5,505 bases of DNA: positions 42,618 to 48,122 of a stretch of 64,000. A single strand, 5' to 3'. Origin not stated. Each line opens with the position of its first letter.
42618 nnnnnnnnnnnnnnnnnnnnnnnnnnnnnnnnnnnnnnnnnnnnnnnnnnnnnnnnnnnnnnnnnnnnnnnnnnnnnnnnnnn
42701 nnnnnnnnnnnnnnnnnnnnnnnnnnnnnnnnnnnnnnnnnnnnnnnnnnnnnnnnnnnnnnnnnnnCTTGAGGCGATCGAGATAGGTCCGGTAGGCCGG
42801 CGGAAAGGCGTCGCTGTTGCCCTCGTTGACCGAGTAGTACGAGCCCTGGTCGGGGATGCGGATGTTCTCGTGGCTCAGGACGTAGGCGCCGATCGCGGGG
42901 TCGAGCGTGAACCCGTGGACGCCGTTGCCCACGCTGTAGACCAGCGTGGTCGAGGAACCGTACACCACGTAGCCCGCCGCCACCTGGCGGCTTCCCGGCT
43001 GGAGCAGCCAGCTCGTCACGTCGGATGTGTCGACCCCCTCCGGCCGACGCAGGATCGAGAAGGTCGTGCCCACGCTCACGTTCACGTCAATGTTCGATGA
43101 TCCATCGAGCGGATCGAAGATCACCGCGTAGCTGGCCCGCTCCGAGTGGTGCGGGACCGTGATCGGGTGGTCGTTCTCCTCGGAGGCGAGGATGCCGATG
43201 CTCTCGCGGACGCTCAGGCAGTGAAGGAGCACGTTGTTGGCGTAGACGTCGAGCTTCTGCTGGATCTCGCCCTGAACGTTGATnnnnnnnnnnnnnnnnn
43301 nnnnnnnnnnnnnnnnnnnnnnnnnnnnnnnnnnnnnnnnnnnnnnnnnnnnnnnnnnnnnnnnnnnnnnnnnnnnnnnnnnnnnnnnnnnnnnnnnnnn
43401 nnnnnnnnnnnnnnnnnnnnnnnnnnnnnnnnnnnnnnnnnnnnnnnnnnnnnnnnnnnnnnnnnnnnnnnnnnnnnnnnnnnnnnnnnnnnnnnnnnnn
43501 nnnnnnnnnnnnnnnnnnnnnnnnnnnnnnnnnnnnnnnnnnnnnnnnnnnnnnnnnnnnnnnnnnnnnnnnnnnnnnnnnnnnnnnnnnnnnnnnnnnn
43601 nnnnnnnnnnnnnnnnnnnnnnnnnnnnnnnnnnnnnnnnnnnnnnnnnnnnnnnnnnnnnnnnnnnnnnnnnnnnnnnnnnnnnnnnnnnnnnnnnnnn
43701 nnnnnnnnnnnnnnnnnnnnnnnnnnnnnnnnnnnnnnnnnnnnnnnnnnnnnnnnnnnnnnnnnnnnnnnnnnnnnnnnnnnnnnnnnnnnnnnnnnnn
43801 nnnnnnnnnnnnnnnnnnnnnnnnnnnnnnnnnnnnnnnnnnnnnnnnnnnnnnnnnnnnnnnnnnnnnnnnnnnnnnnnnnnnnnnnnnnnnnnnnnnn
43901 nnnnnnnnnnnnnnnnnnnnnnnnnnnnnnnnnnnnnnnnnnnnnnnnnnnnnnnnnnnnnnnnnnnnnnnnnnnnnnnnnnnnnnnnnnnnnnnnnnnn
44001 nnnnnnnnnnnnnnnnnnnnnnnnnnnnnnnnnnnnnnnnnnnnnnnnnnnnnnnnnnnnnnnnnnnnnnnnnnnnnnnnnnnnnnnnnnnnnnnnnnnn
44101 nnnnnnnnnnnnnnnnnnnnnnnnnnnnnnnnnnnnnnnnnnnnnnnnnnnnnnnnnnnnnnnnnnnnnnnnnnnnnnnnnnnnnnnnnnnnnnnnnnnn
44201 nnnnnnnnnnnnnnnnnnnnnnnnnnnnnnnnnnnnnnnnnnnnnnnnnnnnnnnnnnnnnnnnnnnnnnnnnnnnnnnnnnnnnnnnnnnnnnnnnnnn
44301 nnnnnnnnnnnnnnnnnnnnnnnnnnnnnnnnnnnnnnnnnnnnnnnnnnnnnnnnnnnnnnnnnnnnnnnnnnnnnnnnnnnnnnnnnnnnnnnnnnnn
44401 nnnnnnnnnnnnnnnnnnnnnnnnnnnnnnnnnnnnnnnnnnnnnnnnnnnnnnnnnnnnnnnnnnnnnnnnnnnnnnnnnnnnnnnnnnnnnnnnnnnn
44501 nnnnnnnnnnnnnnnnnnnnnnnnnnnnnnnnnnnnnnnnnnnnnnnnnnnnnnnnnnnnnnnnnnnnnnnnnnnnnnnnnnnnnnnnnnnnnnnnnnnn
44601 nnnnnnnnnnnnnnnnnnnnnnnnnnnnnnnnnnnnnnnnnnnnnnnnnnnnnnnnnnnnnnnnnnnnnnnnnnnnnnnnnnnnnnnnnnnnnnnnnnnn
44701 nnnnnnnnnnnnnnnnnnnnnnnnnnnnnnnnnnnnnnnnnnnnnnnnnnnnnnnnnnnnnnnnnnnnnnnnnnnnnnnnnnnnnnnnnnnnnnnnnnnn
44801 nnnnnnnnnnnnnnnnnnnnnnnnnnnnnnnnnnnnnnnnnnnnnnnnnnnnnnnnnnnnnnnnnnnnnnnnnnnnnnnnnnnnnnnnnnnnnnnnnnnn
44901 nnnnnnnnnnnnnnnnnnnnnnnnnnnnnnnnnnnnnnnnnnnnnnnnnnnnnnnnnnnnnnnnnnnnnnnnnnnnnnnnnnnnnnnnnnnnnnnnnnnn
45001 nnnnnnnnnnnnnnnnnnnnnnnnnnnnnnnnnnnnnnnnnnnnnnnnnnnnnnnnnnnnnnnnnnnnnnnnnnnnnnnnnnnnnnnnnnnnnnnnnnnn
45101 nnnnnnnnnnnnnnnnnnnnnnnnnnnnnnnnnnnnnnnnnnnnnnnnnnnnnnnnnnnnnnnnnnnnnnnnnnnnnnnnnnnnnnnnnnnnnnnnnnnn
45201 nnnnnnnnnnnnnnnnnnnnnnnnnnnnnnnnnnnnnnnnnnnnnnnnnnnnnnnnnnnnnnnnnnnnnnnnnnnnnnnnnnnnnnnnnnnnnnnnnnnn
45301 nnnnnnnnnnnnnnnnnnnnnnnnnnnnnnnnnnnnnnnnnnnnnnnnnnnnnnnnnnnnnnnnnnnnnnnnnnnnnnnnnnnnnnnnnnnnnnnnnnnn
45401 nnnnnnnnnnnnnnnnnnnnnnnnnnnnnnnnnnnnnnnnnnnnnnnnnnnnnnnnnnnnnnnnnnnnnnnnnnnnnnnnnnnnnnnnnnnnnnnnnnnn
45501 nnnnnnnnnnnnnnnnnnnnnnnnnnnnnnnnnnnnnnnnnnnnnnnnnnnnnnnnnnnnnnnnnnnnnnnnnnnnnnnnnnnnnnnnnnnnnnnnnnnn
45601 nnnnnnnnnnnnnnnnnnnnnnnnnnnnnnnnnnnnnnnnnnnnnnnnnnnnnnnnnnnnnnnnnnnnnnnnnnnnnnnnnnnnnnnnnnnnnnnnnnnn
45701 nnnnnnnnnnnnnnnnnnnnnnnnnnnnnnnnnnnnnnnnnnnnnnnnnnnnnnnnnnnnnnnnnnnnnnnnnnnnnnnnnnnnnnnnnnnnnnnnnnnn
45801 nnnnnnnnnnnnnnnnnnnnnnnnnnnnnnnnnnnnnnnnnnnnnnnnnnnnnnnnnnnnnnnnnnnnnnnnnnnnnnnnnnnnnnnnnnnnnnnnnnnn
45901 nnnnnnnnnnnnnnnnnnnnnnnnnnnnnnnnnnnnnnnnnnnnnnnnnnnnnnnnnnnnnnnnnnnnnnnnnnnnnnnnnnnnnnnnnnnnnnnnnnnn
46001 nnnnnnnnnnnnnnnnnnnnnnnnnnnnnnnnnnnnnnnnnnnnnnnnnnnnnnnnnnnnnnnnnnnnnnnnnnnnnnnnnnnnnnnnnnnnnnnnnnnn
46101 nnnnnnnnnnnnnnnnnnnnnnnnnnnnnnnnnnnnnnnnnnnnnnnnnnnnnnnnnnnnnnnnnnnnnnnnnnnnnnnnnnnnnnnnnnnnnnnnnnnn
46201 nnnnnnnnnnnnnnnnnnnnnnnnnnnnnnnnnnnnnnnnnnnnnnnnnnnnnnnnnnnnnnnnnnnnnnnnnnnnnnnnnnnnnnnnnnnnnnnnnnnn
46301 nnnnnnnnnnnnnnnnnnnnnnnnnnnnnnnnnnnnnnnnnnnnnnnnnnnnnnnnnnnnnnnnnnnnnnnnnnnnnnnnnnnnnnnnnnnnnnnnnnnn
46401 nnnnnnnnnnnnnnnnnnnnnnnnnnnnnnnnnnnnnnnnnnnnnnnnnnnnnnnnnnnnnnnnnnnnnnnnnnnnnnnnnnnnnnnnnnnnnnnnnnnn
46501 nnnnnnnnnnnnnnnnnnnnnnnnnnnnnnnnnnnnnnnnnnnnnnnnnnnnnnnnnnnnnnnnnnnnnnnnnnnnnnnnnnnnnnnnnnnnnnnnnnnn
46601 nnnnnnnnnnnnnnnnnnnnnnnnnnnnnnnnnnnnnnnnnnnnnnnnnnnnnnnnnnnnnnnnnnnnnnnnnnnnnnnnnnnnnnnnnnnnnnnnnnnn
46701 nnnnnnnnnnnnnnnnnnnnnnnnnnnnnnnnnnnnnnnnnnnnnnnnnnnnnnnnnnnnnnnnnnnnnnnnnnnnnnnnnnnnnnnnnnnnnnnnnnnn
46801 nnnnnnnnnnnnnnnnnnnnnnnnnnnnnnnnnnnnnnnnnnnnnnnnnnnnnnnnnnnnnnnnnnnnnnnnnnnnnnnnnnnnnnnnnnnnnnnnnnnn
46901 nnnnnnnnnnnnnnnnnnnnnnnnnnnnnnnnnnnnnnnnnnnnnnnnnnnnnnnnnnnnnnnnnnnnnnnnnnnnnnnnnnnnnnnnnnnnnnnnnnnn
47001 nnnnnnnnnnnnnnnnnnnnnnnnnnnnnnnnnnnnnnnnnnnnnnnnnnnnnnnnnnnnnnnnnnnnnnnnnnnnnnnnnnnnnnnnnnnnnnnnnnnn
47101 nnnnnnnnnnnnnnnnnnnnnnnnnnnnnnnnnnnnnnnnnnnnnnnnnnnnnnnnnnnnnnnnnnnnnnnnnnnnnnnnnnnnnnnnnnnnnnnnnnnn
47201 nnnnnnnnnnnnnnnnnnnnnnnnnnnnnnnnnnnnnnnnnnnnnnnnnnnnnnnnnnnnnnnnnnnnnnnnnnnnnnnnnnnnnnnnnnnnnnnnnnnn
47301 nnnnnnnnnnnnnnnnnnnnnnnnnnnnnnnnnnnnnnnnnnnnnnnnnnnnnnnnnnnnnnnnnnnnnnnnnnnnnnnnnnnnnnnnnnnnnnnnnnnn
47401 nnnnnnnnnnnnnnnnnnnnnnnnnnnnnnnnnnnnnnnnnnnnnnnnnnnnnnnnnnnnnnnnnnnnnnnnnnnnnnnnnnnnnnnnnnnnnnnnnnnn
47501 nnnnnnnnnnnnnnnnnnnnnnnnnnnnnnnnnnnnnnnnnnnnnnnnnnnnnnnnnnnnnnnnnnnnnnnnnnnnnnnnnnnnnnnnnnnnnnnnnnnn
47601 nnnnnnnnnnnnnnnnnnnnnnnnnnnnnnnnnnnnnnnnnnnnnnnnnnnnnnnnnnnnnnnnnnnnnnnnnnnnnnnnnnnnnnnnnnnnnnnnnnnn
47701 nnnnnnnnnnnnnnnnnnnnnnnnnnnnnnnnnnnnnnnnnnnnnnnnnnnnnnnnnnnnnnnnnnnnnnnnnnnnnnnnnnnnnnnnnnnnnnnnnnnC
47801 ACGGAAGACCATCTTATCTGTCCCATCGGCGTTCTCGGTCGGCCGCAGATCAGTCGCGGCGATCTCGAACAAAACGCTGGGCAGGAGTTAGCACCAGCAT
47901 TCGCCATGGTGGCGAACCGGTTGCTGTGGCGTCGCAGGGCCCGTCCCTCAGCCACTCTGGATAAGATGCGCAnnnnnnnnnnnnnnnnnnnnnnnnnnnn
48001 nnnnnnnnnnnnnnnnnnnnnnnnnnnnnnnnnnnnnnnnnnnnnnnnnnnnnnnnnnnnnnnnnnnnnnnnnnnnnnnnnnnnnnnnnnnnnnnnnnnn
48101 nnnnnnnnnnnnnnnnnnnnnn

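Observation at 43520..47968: SAM-I riboswitch controlling a thrC-like / ThiS-like / ThiF-like / aminotransferase operon: candidate thiocarboxylate-dependent homocysteine synthesis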

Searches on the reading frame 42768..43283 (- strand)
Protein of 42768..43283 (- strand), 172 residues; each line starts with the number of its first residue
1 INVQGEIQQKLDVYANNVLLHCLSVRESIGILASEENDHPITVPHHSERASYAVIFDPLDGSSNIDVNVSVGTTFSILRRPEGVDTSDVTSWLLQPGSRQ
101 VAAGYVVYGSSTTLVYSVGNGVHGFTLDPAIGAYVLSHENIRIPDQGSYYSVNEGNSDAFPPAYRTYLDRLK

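Call 62: search_protein_families(library=pfam, proteins=[window:42768-43283:-], max_evalue=0.001)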
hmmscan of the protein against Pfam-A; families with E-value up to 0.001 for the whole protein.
seq(172 aa): 1 family
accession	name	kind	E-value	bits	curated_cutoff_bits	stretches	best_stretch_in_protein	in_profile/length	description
PF00316.25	FBPase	-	1.4e-50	172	34.8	1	2-139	55-191/191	Fructose-1-6-bisphosphatase, N-terminal domain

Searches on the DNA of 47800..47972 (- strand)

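Call 34: build_rna_model(alignment_id=A3, structure=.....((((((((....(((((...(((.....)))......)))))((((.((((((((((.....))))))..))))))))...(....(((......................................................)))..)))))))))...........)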
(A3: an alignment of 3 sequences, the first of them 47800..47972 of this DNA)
Model R1 built from alignment A3 (3 sequences, 173 columns); structure: as given.
model positions 152; base pairs 34; branch points 2; effective number of sequences 1.03; information 0.59 bits per position. Calibrated on 0.2 Mb of random sequence (short: E-values are rough).
structure used (alignment columns):
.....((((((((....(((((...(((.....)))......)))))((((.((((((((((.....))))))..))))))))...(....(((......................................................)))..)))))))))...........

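Call 35: search_with_rna_model(model_id=R1, sources=[window, L001, L003, L004, L005, L006, L007, L008, L009, L010, L011, L012, L013, L014, L015, L016, L017, L018, L019, L020, L021, L022, L023, L024, L025, L026, L027, L028, L029, L030, L031, L032, L033, L034, L035, L036, L037, L038, L039, L040, L041, L042, L043, L044, L045, L046, L047, L048, L049, L050, L051, L052, L053, L054, L055, L056, L057, L058, L059, L060, L061, L062, L063, L064, L065, L066, L067, L068, L069, L070, L071, L072, L073, L074, L075, L076, L077, L078, L079, L080, L081, L082, L083], max_evalue=1, make_alignment=true)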
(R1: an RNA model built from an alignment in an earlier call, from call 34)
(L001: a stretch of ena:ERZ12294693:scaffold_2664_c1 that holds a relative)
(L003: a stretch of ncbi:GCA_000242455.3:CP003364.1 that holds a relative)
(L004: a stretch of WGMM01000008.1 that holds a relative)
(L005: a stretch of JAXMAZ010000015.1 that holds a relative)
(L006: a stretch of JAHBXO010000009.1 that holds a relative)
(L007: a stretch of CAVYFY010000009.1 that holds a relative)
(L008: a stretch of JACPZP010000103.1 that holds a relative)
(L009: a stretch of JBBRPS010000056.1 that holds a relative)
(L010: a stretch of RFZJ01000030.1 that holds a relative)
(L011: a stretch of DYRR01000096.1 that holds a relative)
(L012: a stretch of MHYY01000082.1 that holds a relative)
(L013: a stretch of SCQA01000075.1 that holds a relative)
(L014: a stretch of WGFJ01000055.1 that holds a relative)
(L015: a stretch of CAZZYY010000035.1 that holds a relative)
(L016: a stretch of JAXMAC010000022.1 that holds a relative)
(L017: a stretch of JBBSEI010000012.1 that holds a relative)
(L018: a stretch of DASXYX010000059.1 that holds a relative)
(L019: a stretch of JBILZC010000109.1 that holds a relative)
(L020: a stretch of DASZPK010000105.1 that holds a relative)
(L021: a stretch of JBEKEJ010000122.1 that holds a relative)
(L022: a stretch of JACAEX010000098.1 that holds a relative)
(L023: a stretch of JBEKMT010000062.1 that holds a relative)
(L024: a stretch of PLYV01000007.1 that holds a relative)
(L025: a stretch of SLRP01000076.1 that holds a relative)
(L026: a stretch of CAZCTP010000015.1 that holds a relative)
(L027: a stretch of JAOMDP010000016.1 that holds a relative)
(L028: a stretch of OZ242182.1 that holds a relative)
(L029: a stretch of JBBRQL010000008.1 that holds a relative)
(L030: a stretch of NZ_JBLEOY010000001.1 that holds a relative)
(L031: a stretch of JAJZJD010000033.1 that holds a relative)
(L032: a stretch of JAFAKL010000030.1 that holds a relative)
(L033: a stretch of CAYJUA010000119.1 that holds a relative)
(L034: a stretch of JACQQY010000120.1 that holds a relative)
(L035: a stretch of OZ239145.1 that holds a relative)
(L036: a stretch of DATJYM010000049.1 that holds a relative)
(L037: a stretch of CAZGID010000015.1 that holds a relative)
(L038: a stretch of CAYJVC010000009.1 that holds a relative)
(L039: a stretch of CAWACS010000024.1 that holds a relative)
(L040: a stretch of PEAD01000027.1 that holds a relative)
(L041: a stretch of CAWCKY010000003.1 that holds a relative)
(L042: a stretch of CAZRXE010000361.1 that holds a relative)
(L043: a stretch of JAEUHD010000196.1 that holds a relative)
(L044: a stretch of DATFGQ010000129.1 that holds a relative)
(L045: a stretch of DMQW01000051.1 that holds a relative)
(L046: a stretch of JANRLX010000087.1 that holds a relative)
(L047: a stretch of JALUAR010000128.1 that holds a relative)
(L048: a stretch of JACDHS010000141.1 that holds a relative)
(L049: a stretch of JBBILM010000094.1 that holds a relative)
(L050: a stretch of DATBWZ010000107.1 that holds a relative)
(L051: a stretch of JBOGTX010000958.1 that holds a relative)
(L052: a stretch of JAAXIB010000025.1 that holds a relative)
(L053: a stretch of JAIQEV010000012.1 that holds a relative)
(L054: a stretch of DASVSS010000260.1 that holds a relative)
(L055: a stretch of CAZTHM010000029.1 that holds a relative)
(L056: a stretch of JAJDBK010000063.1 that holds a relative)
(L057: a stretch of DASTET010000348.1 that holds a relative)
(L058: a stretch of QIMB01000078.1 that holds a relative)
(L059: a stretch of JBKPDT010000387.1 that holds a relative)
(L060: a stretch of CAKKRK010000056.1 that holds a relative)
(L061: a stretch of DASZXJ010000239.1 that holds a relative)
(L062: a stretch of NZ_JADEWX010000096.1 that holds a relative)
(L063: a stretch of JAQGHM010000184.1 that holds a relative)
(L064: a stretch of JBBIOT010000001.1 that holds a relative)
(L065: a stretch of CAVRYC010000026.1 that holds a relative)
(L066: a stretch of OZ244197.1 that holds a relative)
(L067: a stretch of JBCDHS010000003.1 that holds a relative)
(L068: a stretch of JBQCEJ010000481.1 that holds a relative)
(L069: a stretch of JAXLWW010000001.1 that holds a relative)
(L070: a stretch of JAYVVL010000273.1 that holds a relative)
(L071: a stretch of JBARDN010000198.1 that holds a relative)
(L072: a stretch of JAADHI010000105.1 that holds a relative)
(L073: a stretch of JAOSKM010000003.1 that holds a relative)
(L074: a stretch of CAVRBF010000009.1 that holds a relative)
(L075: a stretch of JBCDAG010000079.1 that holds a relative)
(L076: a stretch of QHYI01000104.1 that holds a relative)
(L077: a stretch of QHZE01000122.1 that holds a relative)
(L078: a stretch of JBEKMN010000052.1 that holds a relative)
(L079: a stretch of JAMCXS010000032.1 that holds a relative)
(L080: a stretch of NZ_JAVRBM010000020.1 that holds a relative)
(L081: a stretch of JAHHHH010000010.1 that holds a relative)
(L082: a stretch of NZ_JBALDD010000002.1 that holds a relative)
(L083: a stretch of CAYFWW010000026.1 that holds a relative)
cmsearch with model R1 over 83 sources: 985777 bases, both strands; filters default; matches with E-value up to 1: 47.
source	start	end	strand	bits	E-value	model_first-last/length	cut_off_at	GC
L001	9627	9776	+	179.6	1.3e-48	1-152/152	no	0.6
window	47805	47972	-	172.5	1.4e-46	1-152/152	no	0.61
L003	9653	9803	+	172.4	1.4e-46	1-152/152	no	0.59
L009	2831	2953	+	103.6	6.7e-27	1-152/152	no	0.6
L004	5682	5822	+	96.4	7.7e-25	1-152/152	no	0.57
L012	4802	4933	+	94.7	2.4e-24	1-152/152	no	0.44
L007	5806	5924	+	91.3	2.2e-23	1-152/152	no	0.58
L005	5672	5835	+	90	5.2e-23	1-152/152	no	0.68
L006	5756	5896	+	87.5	2.8e-22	1-152/152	no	0.6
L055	5741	5861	+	84.1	2.6e-21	1-152/152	no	0.69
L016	2116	2247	+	82.6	6.6e-21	1-152/152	no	0.46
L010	5762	5890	+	81.5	1.4e-20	1-152/152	no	0.56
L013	4497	4626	+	79.8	4.2e-20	1-152/152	no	0.48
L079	5754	5875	+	78.6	9.4e-20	1-152/152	no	0.61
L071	5046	5172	+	78.1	1.4e-19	1-152/152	no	0.56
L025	283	414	+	74.6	1.4e-18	1-152/152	no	0.56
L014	5804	5927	+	73.1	3.6e-18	1-152/152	no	0.59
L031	4839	4954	+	72.7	4.6e-18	1-152/152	no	0.44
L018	5786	5912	+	72.7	4.7e-18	1-152/152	no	0.54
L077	269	385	+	72.4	5.6e-18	1-152/152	no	0.51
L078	4385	4505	+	69.9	2.8e-17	1-152/152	no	0.64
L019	1541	1701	+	69.8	3.1e-17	1-152/152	no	0.57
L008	5690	5867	+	69.7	3.3e-17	1-152/152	no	0.56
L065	4717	4839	+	69.3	4.4e-17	1-152/152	no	0.59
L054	5668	5819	+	69.1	4.8e-17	1-152/152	no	0.61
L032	5797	5924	+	68.5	7e-17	1-152/152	no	0.58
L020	5755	5900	+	67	1.9e-16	1-152/152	no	0.59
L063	423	584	+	67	2e-16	1-152/152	no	0.59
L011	5746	5889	+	65.5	5.2e-16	1-152/152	no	0.65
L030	5797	5906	+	65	7.3e-16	1-152/152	no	0.48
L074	5743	5861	+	63.9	1.5e-15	1-152/152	no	0.63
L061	5737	5851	+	63.8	1.6e-15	1-152/152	no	0.54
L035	5758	5902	+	63.5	2e-15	1-152/152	no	0.57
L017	5800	5931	+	62.5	3.7e-15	1-152/152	no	0.64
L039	5742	5868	+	61.3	8.1e-15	1-152/152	no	0.65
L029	2923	3059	+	59.1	3.4e-14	1-152/152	no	0.65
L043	5751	5887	+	58.5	5.1e-14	1-152/152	no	0.64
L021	1568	1693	+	58.2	6.3e-14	1-152/152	no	0.64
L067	5752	5882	+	58.1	7e-14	1-152/152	no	0.63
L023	5770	5899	+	58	7.1e-14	1-152/152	no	0.5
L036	5720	5846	+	57.5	1e-13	1-152/152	no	0.63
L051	2541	2659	+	50.7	8.8e-12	1-152/152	no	0.66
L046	327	458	+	49.6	1.9e-11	1-152/152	no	0.54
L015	2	131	+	49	2.8e-11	8-144/152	no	0.65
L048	5772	5900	+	46.7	1.2e-10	1-152/152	no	0.56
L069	5814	5935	+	44.6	4.9e-10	1-152/152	no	0.59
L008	9720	9747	-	12.6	0.69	1-152/152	no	0.57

Alignment A4: 47 matches aligned to the model, 278 columns, each read 5' to 3' on its own strand. Consensus structure (alignment columns), stored with it:
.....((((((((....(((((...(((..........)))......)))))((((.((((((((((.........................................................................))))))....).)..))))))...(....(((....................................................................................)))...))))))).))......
